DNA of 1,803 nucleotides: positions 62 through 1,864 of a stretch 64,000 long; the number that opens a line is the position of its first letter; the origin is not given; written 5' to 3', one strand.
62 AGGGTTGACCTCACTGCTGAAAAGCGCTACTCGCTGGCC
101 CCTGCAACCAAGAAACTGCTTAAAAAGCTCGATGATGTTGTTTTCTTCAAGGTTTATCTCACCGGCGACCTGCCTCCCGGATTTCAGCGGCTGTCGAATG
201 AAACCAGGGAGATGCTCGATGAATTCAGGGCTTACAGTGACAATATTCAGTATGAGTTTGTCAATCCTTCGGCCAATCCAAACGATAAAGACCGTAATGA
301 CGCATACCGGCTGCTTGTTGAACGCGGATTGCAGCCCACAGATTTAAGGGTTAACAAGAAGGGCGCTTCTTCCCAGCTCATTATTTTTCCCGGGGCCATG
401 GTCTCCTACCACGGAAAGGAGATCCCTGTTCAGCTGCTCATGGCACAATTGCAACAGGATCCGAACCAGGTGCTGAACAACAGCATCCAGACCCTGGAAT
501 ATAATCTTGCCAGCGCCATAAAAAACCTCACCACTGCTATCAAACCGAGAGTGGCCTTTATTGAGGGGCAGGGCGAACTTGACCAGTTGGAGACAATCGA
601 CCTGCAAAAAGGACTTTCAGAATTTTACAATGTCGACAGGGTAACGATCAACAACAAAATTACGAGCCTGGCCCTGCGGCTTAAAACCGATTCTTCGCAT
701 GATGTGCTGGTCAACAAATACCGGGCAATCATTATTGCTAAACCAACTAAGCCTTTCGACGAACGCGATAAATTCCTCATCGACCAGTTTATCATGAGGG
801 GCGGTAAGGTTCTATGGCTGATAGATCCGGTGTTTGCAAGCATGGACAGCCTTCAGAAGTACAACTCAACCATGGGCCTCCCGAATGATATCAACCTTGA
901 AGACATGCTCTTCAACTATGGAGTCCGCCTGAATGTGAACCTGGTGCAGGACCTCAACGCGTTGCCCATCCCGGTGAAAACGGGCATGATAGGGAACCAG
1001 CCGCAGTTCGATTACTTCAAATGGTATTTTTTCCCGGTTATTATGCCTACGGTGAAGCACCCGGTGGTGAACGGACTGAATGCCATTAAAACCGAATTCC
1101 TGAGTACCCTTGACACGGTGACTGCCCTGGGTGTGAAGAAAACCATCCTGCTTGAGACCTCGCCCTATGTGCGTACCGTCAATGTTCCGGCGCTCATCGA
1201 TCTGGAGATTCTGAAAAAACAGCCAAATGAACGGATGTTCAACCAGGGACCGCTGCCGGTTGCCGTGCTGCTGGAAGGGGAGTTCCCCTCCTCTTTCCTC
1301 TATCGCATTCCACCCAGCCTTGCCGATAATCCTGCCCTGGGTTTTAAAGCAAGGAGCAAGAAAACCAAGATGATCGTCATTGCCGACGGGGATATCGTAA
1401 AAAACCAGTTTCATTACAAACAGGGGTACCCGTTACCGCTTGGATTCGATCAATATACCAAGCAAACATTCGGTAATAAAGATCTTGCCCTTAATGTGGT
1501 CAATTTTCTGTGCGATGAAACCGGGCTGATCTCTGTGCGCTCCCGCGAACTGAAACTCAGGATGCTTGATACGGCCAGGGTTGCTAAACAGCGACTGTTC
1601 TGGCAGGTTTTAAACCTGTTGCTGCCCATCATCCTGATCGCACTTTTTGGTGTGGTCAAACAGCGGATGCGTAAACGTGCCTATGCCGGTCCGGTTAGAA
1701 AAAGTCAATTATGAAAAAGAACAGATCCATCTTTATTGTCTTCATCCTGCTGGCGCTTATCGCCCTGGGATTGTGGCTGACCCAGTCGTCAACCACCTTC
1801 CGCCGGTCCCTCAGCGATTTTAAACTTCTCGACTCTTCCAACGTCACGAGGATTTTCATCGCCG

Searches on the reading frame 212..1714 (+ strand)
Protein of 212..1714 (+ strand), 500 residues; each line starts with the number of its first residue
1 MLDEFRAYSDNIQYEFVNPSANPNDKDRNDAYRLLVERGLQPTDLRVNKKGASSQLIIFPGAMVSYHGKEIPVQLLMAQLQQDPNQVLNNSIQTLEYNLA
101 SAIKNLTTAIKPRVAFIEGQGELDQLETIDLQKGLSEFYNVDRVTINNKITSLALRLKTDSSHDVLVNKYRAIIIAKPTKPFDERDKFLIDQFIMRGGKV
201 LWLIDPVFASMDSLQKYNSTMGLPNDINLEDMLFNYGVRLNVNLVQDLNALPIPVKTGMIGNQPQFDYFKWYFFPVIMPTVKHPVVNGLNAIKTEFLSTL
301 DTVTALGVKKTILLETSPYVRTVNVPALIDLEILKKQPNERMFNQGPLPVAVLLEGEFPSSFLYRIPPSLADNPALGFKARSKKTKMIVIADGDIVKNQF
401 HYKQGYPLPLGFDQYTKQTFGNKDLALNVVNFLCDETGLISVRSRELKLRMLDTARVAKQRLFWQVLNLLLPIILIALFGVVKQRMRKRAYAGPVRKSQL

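Call 73: search_protein_families(library=pfam, proteins=[window:212-1714:+], max_evalue=0.00001)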
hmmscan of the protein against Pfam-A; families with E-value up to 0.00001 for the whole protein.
window:212-1714:+ (500 aa): 2 families
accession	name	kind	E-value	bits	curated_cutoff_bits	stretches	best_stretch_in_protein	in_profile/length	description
PF09822.16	ABC_transp_aux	-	8.9e-89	298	34.7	1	111-428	1-287/288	ABC-type uncharacterized transport system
PF23357.1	DUF7088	-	6.1e-14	52.5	27.8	1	1-65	46-105/105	Domain of unknown function (DUF7088)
